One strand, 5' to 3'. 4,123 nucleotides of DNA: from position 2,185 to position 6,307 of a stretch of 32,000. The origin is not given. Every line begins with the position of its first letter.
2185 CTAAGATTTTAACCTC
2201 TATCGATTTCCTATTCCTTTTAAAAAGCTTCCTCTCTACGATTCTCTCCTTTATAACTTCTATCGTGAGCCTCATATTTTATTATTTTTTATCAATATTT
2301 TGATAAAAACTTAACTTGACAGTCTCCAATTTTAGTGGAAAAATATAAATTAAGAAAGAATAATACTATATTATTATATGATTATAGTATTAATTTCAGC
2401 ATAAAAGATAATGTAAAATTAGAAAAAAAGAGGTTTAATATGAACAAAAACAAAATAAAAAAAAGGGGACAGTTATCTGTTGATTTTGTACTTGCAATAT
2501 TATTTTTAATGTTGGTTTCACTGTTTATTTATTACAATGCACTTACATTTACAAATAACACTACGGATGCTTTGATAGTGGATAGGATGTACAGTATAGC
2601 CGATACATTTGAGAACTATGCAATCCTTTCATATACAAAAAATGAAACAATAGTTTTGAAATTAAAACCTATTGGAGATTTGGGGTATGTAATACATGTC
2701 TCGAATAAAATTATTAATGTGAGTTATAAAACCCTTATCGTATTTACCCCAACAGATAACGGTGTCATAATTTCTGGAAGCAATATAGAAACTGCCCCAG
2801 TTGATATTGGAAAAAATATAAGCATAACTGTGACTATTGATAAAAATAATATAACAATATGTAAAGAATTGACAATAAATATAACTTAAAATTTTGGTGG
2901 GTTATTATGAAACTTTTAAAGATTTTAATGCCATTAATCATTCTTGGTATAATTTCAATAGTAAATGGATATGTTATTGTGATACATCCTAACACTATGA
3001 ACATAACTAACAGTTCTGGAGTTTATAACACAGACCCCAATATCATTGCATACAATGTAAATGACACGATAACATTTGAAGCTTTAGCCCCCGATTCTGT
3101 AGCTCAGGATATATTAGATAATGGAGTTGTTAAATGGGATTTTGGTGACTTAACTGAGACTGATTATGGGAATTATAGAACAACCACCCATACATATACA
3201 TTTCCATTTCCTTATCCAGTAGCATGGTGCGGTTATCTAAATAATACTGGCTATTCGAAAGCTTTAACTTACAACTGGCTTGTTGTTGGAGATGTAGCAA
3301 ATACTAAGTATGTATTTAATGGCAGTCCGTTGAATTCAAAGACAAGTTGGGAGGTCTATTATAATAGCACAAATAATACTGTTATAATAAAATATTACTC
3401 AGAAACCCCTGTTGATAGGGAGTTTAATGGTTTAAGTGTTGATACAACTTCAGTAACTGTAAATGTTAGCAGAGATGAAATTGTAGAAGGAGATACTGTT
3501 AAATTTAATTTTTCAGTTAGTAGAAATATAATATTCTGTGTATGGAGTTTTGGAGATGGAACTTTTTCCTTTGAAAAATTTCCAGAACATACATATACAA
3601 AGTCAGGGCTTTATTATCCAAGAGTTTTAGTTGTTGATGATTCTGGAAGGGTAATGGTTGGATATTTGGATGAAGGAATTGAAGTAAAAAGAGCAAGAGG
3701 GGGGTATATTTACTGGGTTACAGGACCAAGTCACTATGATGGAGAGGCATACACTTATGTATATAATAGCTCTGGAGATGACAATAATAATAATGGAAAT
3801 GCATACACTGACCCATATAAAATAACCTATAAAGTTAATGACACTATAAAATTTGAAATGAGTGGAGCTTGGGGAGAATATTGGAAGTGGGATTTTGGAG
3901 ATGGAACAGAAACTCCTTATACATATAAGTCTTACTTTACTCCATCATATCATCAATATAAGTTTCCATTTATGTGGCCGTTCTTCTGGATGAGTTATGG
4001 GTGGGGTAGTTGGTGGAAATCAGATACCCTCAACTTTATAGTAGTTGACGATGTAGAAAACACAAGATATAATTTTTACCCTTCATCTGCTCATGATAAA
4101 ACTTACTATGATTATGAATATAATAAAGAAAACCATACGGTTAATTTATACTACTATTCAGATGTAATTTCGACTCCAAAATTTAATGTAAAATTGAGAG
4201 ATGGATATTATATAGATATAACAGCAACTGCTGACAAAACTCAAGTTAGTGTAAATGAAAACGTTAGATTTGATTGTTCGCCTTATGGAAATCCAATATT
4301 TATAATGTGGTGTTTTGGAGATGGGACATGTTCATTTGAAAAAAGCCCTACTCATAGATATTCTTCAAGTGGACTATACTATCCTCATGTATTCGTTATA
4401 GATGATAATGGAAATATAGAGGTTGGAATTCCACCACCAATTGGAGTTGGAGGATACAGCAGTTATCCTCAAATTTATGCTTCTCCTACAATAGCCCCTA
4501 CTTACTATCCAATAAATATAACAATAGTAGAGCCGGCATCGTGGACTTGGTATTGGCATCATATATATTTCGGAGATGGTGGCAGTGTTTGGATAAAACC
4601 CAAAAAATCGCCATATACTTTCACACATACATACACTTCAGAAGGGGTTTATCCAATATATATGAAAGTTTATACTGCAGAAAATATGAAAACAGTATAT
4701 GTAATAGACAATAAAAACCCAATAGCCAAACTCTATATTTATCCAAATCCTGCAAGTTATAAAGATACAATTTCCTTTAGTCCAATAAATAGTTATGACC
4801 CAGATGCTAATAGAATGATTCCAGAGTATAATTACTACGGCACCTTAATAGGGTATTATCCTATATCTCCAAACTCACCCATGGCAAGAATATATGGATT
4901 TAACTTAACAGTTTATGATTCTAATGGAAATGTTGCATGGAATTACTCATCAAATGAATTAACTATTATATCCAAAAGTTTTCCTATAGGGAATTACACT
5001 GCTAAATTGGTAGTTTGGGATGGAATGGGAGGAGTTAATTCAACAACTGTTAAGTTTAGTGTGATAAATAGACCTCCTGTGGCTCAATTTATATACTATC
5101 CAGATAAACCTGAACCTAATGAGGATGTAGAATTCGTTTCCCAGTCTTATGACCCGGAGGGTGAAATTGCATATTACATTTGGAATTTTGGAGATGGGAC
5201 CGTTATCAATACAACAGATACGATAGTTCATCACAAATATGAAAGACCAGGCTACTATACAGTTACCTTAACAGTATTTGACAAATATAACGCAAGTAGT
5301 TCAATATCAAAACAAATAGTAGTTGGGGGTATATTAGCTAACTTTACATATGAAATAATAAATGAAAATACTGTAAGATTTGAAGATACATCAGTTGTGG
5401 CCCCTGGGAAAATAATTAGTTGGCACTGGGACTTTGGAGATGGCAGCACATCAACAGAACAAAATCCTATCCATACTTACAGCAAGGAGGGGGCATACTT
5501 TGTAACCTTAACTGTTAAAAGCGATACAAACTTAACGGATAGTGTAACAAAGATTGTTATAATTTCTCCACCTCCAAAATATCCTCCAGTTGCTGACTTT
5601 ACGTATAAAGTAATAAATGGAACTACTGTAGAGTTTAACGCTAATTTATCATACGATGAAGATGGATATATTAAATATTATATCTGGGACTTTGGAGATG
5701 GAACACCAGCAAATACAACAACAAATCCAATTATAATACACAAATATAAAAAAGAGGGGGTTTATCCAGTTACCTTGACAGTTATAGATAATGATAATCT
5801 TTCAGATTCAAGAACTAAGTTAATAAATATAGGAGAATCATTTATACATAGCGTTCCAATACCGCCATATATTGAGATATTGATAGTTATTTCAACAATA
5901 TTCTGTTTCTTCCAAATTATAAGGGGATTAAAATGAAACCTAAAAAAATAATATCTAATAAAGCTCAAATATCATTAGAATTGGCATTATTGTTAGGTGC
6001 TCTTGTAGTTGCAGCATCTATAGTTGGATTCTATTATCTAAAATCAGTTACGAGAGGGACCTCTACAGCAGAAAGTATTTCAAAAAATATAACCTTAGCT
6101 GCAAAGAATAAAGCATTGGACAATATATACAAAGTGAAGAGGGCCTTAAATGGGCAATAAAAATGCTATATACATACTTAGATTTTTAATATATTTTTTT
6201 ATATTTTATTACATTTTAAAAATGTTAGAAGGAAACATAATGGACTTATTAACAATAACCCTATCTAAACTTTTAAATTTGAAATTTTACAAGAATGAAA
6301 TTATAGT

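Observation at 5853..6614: Possible dedicated archaeosortase/substrate pair: VPIPP-TM-RGLK tail and a 154-aa Cys/Arg/His membrane protein one gene away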

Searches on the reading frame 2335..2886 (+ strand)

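Call 3: search_protein_families(library=ncbifam, proteins=[window:2335-2886:+], max_evalue=1)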
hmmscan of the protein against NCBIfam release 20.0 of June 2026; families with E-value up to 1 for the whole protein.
window:2335-2886:+ (184 aa): 0 families

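Call 4: search_protein_families(library=pfam, proteins=[window:2335-2886:+], max_evalue=1)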
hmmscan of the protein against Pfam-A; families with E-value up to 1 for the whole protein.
window:2335-2886:+ (184 aa): 1 family
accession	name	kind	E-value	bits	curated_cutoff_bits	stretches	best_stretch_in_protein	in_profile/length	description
PF03935.22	SKN1_KRE6_Sbg1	-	0.002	17.1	30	1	26-102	20-94/501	Beta-glucan synthesis-associated protein SKN1/KRE6/Sbg1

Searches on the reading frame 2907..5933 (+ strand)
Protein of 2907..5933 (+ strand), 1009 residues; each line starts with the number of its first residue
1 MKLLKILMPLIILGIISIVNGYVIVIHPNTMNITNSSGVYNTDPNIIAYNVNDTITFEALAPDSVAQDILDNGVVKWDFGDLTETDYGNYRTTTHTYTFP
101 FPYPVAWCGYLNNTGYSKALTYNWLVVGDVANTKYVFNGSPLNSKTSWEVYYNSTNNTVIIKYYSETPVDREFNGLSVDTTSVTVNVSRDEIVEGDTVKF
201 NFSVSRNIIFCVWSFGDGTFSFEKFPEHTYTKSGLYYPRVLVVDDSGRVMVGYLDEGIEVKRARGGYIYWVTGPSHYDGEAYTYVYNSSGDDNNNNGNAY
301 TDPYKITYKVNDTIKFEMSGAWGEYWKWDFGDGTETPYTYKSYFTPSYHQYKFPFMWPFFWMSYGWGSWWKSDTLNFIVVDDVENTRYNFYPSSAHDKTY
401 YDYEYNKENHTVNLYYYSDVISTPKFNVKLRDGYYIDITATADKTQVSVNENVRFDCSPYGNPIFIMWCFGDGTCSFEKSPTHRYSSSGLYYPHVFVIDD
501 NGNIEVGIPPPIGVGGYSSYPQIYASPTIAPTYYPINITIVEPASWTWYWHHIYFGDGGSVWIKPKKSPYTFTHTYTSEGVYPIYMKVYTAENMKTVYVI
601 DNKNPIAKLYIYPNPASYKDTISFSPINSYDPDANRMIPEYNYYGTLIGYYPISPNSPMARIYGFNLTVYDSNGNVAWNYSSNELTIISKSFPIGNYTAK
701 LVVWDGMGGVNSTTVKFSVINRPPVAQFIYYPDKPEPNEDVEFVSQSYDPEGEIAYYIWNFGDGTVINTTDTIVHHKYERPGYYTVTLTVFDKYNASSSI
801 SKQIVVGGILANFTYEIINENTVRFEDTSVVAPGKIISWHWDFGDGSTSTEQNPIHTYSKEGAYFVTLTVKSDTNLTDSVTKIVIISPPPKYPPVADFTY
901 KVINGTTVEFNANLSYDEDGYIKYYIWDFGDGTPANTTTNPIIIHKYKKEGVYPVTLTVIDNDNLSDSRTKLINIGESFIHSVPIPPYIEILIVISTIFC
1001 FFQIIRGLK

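Call 3: search_protein_families(library=ncbifam, proteins=[window:2907-5933:+], max_evalue=1)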
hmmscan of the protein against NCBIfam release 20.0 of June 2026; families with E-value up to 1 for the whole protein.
window:2907-5933:+ (1009 aa): 3 families
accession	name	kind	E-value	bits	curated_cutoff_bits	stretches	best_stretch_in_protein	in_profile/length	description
TIGR00864.1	PCC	subfamily_domain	1.6e-18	64.6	1861.4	2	755-961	1087-1291/2700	polycystin cation channel protein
TIGR04173.1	PIP_CTERM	subfamily_domain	2.4e-13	49.8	30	1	983-1009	1-27/27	PIP-CTERM sorting domain-containing protein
NF058578.1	CPR_pilus_PamR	equivalog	6.2e-06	25.3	300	2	927-964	185-227/297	pilus system RbmA-like protein PamR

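Call 4: search_protein_families(library=pfam, proteins=[window:2907-5933:+], max_evalue=1)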
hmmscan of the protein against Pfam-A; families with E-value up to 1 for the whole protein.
window:2907-5933:+ (1009 aa): 5 families
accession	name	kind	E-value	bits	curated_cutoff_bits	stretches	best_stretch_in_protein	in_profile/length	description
PF18911.6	PKD_4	-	9.3e-83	272.8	27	7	893-970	3-78/85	PKD domain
PF00801.26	PKD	-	6.8e-74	244.3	23.5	6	904-972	13-78/80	PKD domain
PF22352.2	K319L-like_PKD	-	1.5e-10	41.3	27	3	904-970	9-79/84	K319L-like, PKD domain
PF16967.11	TcfC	-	8.2e-05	22.5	29.4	0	687-714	36-62/68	E-set like domain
PF20164.4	GspA_SrpA_N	-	0.015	16.1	27.4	0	693-721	85-113/117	GspA/SrpA SigLec-like domain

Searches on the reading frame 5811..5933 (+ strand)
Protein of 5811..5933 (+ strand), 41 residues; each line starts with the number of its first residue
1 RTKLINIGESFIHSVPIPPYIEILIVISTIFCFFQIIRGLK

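Call 37: find_homologous_proteins(query=A2, max_evalue=10)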
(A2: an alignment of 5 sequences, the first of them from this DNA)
Query A2 (5 sequences): no candidate shares three 5-residue words with the query. No homologue found.

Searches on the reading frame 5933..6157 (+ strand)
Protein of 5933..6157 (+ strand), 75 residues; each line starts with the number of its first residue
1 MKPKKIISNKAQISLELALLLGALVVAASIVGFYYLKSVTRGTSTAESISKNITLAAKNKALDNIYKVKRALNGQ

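Call 3: search_protein_families(library=ncbifam, proteins=[window:5933-6157:+], max_evalue=1)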
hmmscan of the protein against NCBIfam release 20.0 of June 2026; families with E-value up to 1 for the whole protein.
window:5933-6157:+ (75 aa): 2 families
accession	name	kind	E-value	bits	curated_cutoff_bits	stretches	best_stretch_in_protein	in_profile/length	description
TIGR04205.1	classIII_w_PIP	hypoth_equivalog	4.1e-36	122.8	65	1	9-75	1-67/67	class III signal peptide domain-containing protein, archaeosortase D/PIP-CTERM system-associated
NF004371.0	PRK05740.1-1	equivalog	0.0078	16.4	109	1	17-40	16-39/126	preprotein translocase subunit SecE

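Call 4: search_protein_families(library=pfam, proteins=[window:5933-6157:+], max_evalue=1)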
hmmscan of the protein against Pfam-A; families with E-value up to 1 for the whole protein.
window:5933-6157:+ (75 aa): 3 families
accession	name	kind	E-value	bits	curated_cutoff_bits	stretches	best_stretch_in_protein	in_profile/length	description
PF04021.17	Class_IIIsignal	-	4.9e-09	36.3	23.7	1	9-35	1-27/27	Class III signal peptide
PF13105.11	DUF3959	-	0.033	13.9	25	1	6-41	9-44/238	Protein of unknown function (DUF3959)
PF20684.3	Fung_rhodopsin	-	0.045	13.7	27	1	8-44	167-204/237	Fungal rhodopsin domain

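Call 43: find_homologous_proteins(query=window:5933-6157:+, max_evalue=0.01)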
Query window:5933-6157:+ (75 aa): 7 proteins with E <= 0.01 among 7 candidates.
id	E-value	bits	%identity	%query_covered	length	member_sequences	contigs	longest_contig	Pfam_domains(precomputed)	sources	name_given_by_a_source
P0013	3.9e-33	129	93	99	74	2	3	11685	PF04021.18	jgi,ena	-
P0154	2.9e-32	127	92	99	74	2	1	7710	PF04021.18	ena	-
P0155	1.6e-27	112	79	100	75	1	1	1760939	PF04021.18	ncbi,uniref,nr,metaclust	ncbi:Protein of unknown function DUF361 [Methanocaldococcus sp. FS406-22]|uniref:class III signal pe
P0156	1.3e-26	109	81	97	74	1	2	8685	PF04021.18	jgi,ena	-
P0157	1.9e-26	108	81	97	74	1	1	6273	PF04021.18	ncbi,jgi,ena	-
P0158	1.1e-24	103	73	99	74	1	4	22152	PF04021.18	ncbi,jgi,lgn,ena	-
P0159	2.3e-23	99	73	95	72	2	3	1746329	PF04021.18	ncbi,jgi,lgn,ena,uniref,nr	ncbi:MAG: class III signal peptide domain-containing protein, archaeosortase D/PIP-CTERM system-asso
